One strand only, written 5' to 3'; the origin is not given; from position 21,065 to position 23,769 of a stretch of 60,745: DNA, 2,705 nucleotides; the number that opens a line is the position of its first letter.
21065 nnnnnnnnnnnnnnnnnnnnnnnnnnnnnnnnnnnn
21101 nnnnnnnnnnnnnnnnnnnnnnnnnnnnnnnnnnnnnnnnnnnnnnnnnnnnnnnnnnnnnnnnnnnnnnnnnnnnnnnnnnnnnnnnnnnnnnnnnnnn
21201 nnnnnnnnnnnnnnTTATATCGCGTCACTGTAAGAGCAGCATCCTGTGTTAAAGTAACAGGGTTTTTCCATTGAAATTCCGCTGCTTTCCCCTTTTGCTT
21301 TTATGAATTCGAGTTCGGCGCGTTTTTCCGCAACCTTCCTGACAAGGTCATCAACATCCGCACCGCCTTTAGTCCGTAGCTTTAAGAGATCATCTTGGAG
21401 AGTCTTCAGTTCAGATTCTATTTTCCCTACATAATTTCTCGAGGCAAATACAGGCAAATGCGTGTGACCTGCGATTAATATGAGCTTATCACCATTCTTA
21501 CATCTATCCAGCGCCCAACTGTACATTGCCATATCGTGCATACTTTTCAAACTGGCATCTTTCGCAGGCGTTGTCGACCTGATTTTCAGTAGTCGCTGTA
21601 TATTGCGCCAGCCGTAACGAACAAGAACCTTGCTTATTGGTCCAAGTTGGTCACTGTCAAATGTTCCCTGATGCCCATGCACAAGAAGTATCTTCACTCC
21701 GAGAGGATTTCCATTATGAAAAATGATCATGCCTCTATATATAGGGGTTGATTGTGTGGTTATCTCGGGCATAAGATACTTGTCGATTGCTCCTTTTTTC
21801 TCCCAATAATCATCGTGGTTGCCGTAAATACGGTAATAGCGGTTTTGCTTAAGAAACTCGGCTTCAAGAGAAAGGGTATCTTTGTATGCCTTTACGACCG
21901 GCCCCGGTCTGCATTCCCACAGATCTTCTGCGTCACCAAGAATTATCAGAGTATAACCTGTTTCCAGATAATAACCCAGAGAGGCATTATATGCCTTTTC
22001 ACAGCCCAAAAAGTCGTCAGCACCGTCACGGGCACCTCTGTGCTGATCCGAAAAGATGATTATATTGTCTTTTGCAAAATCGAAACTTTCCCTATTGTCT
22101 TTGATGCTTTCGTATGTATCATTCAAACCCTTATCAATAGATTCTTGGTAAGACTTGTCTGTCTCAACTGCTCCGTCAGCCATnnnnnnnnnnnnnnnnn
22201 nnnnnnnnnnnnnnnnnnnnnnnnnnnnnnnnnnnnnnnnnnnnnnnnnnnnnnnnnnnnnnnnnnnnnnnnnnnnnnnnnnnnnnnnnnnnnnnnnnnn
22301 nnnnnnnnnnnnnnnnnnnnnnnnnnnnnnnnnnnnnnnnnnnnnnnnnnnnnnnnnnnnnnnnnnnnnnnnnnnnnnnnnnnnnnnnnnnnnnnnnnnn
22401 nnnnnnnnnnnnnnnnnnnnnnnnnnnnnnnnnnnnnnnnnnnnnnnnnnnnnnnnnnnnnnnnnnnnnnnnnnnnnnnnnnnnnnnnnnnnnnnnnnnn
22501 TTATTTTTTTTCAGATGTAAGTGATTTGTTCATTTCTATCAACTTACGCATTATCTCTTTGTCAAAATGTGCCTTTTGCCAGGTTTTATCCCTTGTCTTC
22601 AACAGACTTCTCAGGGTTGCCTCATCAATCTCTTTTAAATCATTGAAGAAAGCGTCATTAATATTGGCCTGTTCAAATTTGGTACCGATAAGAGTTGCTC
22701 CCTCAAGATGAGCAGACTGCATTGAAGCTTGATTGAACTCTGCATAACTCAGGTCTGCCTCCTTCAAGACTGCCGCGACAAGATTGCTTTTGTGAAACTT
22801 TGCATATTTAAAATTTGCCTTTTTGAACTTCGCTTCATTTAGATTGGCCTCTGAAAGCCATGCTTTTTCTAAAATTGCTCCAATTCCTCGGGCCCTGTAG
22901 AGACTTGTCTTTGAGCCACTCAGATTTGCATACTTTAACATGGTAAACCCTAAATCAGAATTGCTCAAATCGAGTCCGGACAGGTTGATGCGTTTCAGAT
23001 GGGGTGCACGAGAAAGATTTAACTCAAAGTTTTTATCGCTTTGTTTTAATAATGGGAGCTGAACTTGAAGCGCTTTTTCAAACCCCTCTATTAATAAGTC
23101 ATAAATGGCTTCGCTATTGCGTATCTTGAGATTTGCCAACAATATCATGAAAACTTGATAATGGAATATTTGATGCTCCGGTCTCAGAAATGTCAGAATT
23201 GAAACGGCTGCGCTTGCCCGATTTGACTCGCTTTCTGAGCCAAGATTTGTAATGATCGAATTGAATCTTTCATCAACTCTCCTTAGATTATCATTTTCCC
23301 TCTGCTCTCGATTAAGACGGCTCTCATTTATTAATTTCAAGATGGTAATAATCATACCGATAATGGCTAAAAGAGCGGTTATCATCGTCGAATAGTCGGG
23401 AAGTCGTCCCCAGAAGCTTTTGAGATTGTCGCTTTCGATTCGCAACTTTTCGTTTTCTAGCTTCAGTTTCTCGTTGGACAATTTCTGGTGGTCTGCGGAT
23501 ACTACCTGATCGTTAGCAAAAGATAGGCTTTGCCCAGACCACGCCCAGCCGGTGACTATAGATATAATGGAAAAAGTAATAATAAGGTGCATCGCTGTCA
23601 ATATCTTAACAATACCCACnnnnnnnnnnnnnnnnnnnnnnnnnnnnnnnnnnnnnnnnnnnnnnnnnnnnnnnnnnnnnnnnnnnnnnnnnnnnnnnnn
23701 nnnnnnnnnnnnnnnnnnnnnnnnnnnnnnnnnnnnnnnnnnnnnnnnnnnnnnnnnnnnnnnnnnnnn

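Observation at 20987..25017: AT-rich 4-kb insert splitting hypD from hypE: metallophosphoesterase + membrane pentapeptide-repeat protein + membrane hypotheticals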

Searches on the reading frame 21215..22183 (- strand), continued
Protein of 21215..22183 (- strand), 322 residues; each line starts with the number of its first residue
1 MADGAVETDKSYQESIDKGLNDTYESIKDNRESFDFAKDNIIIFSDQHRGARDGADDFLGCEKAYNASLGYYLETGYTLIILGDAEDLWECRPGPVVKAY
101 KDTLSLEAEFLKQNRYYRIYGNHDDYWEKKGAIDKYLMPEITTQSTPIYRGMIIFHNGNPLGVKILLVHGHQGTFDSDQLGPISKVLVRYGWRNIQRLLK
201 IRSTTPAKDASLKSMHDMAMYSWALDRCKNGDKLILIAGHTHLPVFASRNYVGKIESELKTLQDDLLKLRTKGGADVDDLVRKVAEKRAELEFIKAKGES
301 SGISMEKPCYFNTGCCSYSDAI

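Call 64: list_cluster_members(proteins=[P0001, P0241, P0121, P0002, P0242])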
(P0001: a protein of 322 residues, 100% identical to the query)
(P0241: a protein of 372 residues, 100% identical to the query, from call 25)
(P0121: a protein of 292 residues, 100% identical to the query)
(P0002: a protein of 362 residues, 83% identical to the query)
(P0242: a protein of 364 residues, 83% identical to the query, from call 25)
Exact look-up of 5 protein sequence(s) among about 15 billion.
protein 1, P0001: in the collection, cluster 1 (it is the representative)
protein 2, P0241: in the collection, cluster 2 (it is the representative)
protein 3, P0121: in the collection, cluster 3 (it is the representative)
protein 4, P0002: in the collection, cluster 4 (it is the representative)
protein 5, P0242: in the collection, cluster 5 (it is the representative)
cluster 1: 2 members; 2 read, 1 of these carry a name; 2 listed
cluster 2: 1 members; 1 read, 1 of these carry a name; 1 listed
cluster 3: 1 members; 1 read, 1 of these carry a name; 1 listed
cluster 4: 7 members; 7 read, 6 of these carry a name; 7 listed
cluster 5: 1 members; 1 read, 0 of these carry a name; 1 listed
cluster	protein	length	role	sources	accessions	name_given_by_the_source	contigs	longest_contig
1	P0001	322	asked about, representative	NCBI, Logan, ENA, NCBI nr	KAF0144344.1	MAG: hypothetical protein FD156_1895 [Nitrospirae bacterium] | MAG: hypothetical protein FD156_1895 [Nitrospirota bacterium]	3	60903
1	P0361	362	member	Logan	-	-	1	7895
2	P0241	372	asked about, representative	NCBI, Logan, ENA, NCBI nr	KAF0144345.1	MAG: low-complexity protein [Nitrospirae bacterium] | MAG: low-complexity protein [Nitrospirota bacterium]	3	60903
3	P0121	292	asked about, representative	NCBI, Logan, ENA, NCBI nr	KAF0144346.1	MAG: hypothetical protein FD156_1897 [Nitrospirae bacterium] | MAG: hypothetical protein FD156_1897 [Nitrospirota bacterium]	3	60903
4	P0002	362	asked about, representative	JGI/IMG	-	UDP-2,3-diacylglucosamine pyrophosphatase LpxH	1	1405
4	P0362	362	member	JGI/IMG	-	UDP-2,3-diacylglucosamine pyrophosphatase LpxH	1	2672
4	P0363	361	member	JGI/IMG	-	UDP-2,3-diacylglucosamine pyrophosphatase LpxH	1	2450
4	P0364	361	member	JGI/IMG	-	UDP-2,3-diacylglucosamine pyrophosphatase LpxH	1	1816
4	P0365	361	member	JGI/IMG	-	UDP-2,3-diacylglucosamine pyrophosphatase LpxH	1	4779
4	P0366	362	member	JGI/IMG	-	UDP-2,3-diacylglucosamine pyrophosphatase LpxH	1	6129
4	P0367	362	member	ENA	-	-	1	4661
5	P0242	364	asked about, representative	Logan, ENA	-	-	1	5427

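Call 66: find_encoding_contigs(protein=P0361, flank=8000, max_places=3)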
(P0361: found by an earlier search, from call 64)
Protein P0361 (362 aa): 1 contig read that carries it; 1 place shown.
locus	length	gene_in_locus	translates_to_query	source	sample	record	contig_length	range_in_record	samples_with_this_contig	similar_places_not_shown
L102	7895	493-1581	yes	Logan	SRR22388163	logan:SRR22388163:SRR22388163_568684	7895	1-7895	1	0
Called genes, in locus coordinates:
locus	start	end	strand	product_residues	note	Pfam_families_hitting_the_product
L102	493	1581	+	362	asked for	PF00149:Metallophos (weak)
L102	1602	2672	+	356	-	PF04909:Amidohydro_2 (weak)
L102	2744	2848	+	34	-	-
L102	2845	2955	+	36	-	-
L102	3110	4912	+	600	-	PF13576:Pentapeptide_3 (faint)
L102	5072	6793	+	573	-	PF10592:AIPR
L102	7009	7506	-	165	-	PF01035:DNA_binding_1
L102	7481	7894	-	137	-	?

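Call 74: find_related_loci(query=A4, collection=metagenome_contigs, flank=6000)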
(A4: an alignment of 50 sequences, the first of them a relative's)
Query A4 (362 aa) in metagenome_contigs; peptide patterns used: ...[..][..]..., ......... (x = any residue, [..] = any of these).
600 stretches matched a pattern (row limit reached: there are more); 488 encode a relative of the query (tblastn E <= 1e-3); the best 80 are kept; 80 distinct loci.
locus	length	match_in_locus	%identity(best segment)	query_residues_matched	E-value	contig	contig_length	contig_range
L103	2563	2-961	99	43-362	0e+0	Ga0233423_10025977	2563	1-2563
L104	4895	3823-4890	57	9-362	1e-133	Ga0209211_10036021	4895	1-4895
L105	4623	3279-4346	57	9-362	1e-133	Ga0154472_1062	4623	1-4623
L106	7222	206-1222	54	12-362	9e-123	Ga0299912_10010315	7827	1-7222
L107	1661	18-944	57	40-362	2e-128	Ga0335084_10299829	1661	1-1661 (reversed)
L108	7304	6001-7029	52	8-362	1e-118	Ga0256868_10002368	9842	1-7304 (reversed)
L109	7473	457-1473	53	12-362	8e-116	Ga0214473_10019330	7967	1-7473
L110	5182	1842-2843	52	16-362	8e-114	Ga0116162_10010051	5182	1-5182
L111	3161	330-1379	49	1-362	4e-117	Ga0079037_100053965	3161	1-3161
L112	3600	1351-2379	50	8-362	7e-114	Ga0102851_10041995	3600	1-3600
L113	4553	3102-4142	46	11-362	6e-107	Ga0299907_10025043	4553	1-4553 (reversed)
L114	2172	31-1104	47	1-361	2e-109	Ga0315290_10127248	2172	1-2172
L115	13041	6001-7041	45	11-362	1e-103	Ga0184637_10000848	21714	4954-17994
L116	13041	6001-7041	46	11-362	2e-103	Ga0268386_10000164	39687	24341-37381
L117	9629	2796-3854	46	8-359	3e-103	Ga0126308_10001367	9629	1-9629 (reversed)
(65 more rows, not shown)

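Call 87: search_protein_families(library=phrogs, proteins=[window:21215-22183:-], max_evalue=0.01)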
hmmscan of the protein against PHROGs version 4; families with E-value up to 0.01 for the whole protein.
window:21215-22183:- (322 aa): 1 family
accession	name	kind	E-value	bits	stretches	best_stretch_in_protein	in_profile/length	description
phrog_33661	-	unknown function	0.008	16.4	0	137-228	181-269/321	-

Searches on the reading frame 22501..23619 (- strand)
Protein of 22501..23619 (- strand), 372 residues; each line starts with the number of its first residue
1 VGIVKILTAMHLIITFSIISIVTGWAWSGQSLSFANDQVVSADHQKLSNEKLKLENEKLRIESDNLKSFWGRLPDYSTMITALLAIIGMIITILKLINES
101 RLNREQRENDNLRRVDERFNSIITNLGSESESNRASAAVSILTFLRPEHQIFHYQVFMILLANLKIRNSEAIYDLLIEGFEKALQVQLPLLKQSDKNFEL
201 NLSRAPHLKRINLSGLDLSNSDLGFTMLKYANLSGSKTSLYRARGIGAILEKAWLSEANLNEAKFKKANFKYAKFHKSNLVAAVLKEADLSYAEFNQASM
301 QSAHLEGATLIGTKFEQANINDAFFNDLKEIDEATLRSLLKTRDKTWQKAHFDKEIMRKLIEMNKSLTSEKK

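Call 5: search_protein_families(library=pfam, proteins=[window:22501-23619:-], max_evalue=0.01)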
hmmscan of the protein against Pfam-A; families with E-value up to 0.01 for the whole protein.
window:22501-23619:- (372 aa): 3 families
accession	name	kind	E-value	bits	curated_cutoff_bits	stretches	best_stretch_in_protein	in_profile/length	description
PF00805.28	Pentapeptide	-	1.3e-22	79.4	20.2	4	278-317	1-40/40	Pentapeptide repeats (8 copies)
PF13599.13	Pentapeptide_4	-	1.1e-12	48.2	38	1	254-325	7-78/78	Pentapeptide repeat region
PF13576.12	Pentapeptide_3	-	5e-07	30.3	27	0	291-327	2-41/48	Pentapeptide repeats (9 copies)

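Call 6: search_protein_families(library=padloc, proteins=[window:22501-23619:-], max_evalue=0.1)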
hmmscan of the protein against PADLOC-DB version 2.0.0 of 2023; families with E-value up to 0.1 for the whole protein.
window:22501-23619:- (372 aa): 0 families

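Call 7: search_protein_families(library=ncbifam, proteins=[window:22501-23619:-], max_evalue=0.01)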
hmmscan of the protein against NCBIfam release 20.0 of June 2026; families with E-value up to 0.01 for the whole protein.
window:22501-23619:- (372 aa): 16 families
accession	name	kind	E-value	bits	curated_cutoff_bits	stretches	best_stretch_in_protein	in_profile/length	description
NF052603.1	penta_Alr5209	equivalog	1.2e-19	70.5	125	1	251-327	16-92/113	Alr5209 family pentapeptide repeat protein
NF047416.1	penta_HetL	equivalog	1e-17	64.4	260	1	212-330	64-185/218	heterocyst differentiation pentapeptide repeat protein HetL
NF011744.0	PRK15197.1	equivalog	2.2e-09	36.9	274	1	212-336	155-267/291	SPI-2 type III secretion system effector PipB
NF011743.0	PRK15196.1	equivalog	1.6e-08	33.8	354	1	212-312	238-336/350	type III secretion system effector PipB2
NF033086.2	penta_rpt_Qnr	equivalog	5e-06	26.4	240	1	226-289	116-182/211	Qnr family pentapeptide repeat protein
NF038182.1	penta_rpt_SmQnr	exception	6.4e-05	22.9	460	1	261-333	113-184/215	SmQnr family pentapeptide repeat protein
NF000421.1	penta_rpt_QnrVC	exception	6.8e-05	22.9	460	1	208-322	49-156/218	QnrVC family quinolone resistance pentapeptide repeat protein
NF000349.1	mfpA_AE000516.2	equivalog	0.00014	21.7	360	0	190-275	81-164/183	pentapeptide repeat protein MfpA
NF011904.1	PRK15377.1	subfamily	0.00039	18.9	500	1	211-304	14-101/606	type III secretion system effector HECT-type E3 ubiquitin transferase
NF012152.0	penta_rpt_QnrC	exception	0.00048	20.2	500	1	255-322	89-161/221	QnrC family quinolone resistance pentapeptide repeat protein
NF033900.0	T4SS_IcmE_DotG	equivalog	0.00079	17.6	750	1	221-331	262-364/1008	type IVB secretion system protein DotG/IcmE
NF000056.3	penta_rpt_QnrS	exception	0.0012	18.5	460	1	211-313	82-182/218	QnrS family quinolone resistance pentapeptide repeat protein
NF000071.4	penta_rpt_QnrA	exception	0.0014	18.4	450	0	250-300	54-104/218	QnrA family quinolone resistance pentapeptide repeat protein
NF000139.2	penta_rpt_QnrD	exception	0.0015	18.5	425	1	208-315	76-181/214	QnrD family quinolone resistance pentapeptide repeat protein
NF012151.0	penta_rpt_QnrAS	exception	0.0033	17.5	490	1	251-303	55-107/218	QnrAS family quinolone resistance pentapeptide repeat protein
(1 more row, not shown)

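Call 25: find_homologous_proteins(query=window:22501-23619:-)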
Query window:22501-23619:- (372 aa): 2362 proteins with E <= 0.001 among 8000 candidates; the best 120 are listed.
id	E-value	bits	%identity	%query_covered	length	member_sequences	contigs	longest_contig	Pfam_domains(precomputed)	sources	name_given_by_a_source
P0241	2.3e-233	792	100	100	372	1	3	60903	PF13576.13,PF13599.14,PF00805.29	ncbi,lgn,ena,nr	ncbi:MAG: low-complexity protein [Nitrospirae bacterium]|nr:MAG: low-complexity protein [Nitrospirot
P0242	1.7e-184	631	83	98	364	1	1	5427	PF13576.13,PF13599.14,PF00805.29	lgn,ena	-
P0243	2.8e-166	571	75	97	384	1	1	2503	PF13576.13,PF13599.14,PF00805.29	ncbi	-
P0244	1.1e-136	474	66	97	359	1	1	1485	PF13576.13,PF13599.14,PF00805.29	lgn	-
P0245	9.7e-135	467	65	95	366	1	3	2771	PF13576.13,PF13599.14,PF00805.29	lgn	-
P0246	3.7e-134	465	66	95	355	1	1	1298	PF13576.13,PF13599.14,PF00805.29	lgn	-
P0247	2.3e-111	391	58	91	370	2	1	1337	PF13576.13,PF13599.14,PF00805.29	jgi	jgi:uncharacterized protein YjbI with pentapeptide repeats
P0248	4.5e-108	380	57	91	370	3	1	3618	PF13576.13,PF13599.14,PF00805.29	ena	-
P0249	3.5e-104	367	55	91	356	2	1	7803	PF13576.13,PF13599.14,PF00805.29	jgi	-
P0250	5.5e-103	363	53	97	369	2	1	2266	PF13576.13,PF13599.14,PF00805.29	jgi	-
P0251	8.5e-103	362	54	91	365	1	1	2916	PF13576.13,PF13599.14,PF00805.29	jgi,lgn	-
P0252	6.3e-101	356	54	92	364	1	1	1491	PF13576.13,PF13599.14,PF00805.29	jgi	jgi:uncharacterized protein YjbI with pentapeptide repeats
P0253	1.2e-98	349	54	90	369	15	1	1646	PF13576.13,PF13599.14,PF00805.29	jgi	-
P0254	2.5e-98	348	53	92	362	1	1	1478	PF13576.13,PF13599.14,PF00805.29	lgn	-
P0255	6.3e-97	343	51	88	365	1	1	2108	PF13576.13,PF13599.14,PF00805.29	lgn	-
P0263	1.8e-89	319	48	95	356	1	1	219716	PF13576.13,PF13599.14,PF00805.29,PF25296.2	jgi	jgi:uncharacterized protein YjbI with pentapeptide repeats/cell division protein FtsB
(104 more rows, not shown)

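Call 26: find_encoding_contigs(protein=P0242, flank=8000, max_places=3)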
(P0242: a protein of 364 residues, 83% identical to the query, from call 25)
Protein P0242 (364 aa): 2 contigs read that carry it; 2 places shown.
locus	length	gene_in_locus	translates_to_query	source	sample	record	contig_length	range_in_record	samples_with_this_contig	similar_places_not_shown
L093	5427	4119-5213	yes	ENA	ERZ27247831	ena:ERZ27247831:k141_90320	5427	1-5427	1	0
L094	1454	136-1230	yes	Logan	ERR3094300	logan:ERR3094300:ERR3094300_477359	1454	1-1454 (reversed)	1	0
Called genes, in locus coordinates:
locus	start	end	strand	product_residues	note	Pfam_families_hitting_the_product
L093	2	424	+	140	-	?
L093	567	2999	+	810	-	PF02190:LON_substr_bdg, PF00004:AAA, PF07728:AAA_5, PF22667:Lon_lid, PF05362:Lon_C, PF13541:ChlI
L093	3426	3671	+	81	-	-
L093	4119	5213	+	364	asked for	PF13576:Pentapeptide_3 (faint), PF13599:Pentapeptide_4, PF00805:Pentapeptide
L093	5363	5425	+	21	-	?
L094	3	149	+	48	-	?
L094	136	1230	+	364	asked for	PF13576:Pentapeptide_3 (faint), PF13599:Pentapeptide_4, PF00805:Pentapeptide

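Call 30: find_encoding_contigs(protein=P0243, flank=8000, max_places=3)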
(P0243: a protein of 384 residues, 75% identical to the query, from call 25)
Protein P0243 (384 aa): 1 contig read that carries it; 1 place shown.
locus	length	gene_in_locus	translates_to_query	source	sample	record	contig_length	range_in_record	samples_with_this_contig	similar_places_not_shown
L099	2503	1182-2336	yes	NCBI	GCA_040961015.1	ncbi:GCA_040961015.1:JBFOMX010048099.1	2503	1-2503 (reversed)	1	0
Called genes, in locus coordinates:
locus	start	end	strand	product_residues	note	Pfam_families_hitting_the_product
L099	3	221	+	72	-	?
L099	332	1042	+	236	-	PF04402:SIMPL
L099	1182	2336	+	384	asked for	PF00805:Pentapeptide (weak), PF13576:Pentapeptide_3 (faint), PF13599:Pentapeptide_4 (weak), PF00805:Pentapeptide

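Call 39: search_protein_families(library=pfam, proteins=[P0263], max_evalue=0.001)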
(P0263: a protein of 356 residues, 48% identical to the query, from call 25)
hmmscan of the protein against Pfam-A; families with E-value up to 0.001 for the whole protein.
P0263 (356 aa): 4 families
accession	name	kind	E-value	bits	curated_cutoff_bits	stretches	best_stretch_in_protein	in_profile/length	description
PF00805.28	Pentapeptide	-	6.2e-30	102.8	20.2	4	239-278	1-40/40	Pentapeptide repeats (8 copies)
PF13599.13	Pentapeptide_4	-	9.6e-16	58.1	38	1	240-316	2-78/78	Pentapeptide repeat region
PF13576.12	Pentapeptide_3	-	2.2e-13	50.6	27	2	261-284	23-47/48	Pentapeptide repeats (9 copies)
PF25296.1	Decapeptide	-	7.1e-06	26.3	45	1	249-316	5-72/74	Decapeptide repeat region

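Call 78: find_related_loci(query=window:22501-23619:-, collection=viral_contigs, flank=6000)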
Query window:22501-23619:- (372 aa) in viral_contigs; peptide patterns used: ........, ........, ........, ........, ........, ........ (x = any residue, [..] = any of these).
4 stretches matched a pattern, but none encodes a relative of the query by tblastn (E <= 1e-3).

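Call 87: search_protein_families(library=phrogs, proteins=[window:22501-23619:-], max_evalue=0.01)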
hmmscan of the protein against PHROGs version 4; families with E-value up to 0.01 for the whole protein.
window:22501-23619:- (372 aa): 11 families
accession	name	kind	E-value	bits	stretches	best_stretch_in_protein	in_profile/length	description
phrog_12514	-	unknown function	1.2e-14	55.4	1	215-369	129-280/287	-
phrog_31265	-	unknown function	3.2e-14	54.5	2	248-326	54-132/264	-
phrog_923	-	unknown function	4.3e-14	52.2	1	206-343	797-925/990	-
phrog_15350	-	unknown function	4e-13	50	1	208-329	156-281/494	-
phrog_7713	-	unknown function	2.3e-12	47.5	2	278-322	30-74/103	-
phrog_16690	-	unknown function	3.2e-06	28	1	13-67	7-56/62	-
phrog_13188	-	unknown function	3.5e-05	24.7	1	9-57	28-74/90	-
phrog_30240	-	unknown function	0.00018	21.5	0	291-328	96-133/438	-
phrog_3671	-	unknown function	0.00079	20.6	0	4-66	6-69/87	-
phrog_17699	-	unknown function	0.0026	19.2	1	78-142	9-76/93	-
phrog_31567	-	unknown function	0.0086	17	0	280-315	40-75/151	-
